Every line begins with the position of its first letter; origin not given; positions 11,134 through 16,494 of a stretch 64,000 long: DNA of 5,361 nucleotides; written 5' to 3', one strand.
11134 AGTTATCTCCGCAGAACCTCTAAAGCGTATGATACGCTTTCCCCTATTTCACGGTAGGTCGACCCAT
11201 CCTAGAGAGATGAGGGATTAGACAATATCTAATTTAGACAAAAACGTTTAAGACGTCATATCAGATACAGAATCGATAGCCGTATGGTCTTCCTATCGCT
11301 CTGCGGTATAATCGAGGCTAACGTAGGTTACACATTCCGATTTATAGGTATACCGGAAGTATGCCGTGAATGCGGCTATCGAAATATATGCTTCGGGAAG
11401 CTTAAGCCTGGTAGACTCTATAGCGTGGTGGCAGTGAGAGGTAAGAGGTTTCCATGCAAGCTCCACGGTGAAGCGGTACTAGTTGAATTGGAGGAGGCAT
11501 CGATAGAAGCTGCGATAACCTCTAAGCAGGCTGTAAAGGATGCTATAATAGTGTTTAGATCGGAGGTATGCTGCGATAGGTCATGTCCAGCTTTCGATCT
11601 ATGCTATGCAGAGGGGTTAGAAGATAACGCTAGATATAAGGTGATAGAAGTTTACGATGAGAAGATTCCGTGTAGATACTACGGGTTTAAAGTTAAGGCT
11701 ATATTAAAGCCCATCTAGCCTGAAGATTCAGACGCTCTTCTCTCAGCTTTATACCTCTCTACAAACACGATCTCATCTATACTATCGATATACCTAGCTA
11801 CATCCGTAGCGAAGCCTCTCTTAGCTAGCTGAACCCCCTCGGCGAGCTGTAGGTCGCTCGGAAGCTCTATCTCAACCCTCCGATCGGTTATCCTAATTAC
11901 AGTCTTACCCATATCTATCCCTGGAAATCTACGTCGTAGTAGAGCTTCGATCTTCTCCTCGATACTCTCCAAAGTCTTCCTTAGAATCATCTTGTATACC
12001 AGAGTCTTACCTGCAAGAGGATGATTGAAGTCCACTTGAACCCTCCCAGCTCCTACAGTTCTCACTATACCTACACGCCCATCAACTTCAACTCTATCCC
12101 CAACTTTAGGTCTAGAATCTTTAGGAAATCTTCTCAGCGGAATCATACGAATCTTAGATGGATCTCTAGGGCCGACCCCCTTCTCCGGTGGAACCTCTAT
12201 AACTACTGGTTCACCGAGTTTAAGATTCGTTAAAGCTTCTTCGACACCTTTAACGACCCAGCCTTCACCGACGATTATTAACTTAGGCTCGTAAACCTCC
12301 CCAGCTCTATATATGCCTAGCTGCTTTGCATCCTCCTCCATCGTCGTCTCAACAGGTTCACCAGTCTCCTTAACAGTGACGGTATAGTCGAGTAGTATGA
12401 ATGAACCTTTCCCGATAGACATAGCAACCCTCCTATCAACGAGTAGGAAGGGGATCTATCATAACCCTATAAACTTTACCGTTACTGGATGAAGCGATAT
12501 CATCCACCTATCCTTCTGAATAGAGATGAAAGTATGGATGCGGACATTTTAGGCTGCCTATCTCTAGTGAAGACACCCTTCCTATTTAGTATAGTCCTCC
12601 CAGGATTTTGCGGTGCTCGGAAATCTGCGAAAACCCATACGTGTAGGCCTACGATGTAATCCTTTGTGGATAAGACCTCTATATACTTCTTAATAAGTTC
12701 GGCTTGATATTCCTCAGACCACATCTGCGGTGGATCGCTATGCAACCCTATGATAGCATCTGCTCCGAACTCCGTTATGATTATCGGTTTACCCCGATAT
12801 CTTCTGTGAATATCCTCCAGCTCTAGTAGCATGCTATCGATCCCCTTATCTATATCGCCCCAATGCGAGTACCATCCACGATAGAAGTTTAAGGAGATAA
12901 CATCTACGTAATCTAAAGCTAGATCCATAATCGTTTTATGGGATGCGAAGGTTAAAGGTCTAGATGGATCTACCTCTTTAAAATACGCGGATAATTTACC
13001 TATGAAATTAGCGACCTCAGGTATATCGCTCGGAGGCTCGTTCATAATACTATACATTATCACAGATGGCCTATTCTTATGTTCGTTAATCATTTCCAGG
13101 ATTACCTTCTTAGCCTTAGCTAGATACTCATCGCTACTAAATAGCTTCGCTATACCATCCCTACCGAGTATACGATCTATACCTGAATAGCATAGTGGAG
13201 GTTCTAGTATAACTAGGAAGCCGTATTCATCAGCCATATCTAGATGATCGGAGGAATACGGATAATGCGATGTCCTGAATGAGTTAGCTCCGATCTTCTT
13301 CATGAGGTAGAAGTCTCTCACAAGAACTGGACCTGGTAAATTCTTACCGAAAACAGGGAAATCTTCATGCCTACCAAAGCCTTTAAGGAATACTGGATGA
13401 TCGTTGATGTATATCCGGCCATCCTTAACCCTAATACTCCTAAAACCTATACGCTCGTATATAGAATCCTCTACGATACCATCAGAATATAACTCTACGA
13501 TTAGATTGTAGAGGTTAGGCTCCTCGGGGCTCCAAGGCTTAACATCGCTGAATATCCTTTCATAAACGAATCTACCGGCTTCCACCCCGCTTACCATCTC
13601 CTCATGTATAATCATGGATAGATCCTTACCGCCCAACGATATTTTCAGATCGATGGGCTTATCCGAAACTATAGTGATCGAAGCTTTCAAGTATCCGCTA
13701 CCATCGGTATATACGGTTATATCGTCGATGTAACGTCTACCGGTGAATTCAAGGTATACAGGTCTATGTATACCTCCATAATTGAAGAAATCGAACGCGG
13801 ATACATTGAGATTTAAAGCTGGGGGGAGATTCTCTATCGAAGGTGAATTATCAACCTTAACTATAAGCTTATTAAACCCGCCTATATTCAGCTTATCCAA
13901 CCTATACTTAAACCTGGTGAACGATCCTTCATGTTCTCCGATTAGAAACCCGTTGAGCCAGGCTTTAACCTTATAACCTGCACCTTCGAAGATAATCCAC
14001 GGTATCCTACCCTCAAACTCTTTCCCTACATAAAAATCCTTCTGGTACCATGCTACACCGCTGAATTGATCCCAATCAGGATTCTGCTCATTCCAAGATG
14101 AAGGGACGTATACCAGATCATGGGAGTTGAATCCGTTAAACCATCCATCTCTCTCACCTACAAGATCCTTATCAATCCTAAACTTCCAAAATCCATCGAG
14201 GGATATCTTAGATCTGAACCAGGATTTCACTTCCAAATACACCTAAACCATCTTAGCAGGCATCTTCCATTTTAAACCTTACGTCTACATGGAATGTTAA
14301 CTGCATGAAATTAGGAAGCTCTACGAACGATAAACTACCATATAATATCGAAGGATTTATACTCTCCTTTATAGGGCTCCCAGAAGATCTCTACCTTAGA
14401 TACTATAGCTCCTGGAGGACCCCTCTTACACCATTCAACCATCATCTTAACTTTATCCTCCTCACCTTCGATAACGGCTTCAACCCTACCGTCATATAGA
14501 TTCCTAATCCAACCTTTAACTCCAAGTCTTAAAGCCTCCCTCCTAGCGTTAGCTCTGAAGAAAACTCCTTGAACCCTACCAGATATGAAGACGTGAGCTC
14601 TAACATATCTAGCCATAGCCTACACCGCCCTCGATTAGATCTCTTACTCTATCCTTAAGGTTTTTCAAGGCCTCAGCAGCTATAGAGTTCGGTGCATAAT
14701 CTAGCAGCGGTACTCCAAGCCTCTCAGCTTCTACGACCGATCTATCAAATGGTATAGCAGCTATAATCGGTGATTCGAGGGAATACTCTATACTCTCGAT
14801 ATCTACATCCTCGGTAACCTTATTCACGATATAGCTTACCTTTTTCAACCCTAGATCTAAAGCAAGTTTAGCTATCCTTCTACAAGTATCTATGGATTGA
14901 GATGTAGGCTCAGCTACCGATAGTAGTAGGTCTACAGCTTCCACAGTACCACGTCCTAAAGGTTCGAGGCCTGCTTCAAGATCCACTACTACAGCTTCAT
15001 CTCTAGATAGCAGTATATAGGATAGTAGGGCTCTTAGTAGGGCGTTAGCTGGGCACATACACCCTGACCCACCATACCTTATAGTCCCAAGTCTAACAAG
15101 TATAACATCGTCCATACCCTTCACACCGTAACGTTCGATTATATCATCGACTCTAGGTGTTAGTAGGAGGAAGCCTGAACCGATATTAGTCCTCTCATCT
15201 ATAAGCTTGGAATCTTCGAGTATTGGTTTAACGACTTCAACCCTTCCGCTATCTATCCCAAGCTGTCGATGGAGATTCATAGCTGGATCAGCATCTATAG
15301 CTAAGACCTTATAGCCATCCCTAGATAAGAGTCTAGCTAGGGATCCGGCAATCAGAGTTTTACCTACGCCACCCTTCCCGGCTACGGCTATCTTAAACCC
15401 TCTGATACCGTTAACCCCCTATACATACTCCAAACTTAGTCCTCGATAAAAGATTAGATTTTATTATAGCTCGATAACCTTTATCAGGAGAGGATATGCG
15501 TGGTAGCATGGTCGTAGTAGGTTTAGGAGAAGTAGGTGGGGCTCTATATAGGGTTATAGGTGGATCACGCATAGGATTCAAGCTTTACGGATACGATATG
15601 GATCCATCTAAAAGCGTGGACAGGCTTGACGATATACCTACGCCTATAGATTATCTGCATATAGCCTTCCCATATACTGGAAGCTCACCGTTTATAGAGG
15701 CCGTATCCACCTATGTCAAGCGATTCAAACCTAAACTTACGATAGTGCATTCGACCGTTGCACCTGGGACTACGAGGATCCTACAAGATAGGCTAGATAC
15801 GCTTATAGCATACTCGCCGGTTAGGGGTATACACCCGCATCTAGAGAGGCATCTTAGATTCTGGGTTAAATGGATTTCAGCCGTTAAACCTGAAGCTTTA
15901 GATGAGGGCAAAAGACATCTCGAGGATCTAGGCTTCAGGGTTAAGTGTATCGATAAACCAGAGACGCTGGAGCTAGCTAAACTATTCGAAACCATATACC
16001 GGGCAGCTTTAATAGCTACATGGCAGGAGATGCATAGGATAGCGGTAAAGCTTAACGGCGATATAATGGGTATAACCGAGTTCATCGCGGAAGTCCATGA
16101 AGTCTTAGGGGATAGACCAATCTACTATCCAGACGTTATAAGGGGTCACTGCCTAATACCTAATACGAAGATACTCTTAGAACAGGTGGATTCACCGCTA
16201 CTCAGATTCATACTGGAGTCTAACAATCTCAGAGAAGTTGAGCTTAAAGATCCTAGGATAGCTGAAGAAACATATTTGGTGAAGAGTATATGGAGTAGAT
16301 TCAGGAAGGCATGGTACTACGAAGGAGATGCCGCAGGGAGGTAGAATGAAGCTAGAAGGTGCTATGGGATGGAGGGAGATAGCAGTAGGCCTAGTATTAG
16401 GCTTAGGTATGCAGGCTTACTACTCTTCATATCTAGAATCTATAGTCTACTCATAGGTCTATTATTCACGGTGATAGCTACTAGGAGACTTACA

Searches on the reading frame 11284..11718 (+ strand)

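Call 18: search_protein_families(library=pfam, proteins=[window:11284-11718:+], max_evalue=0.00001)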
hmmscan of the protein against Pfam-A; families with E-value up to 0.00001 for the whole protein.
window:11284-11718:+ (144 aa): 1 family
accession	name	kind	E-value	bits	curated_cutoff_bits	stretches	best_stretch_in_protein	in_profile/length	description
PF03684.18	UPF0179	-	4e-29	101.8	25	1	5-131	3-130/140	Uncharacterised protein family (UPF0179)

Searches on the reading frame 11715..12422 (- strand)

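Call 19: search_protein_families(library=pfam, proteins=[window:11715-12422:-], max_evalue=0.00001)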
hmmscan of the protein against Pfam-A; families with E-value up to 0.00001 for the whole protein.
window:11715-12422:- (235 aa): 3 families
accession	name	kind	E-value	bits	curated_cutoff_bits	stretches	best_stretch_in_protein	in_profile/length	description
PF18046.7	FKBP26_C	-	3.4e-13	50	27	1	155-225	2-72/72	FKBP26_C-terminal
PF22199.2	FKBP26_IF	-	5.9e-13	49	27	1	92-136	1-46/46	FKBP26, IF domain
PF00254.34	FKBP_C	-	1.7e-06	28.7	21.1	0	5-88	7-76/94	FKBP-type peptidyl-prolyl cis-trans isomerase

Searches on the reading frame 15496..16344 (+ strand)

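Call 19: search_protein_families(library=pfam, proteins=[window:15496-16344:+], max_evalue=0.00001)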
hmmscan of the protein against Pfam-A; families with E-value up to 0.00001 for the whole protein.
window:15496-16344:+ (282 aa): 1 family
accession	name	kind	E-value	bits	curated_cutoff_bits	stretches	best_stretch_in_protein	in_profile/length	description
PF00984.24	UDPG_MGDP_dh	-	4.9e-06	27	25.4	1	158-233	3-77/94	UDP-glucose/GDP-mannose dehydrogenase family, central domain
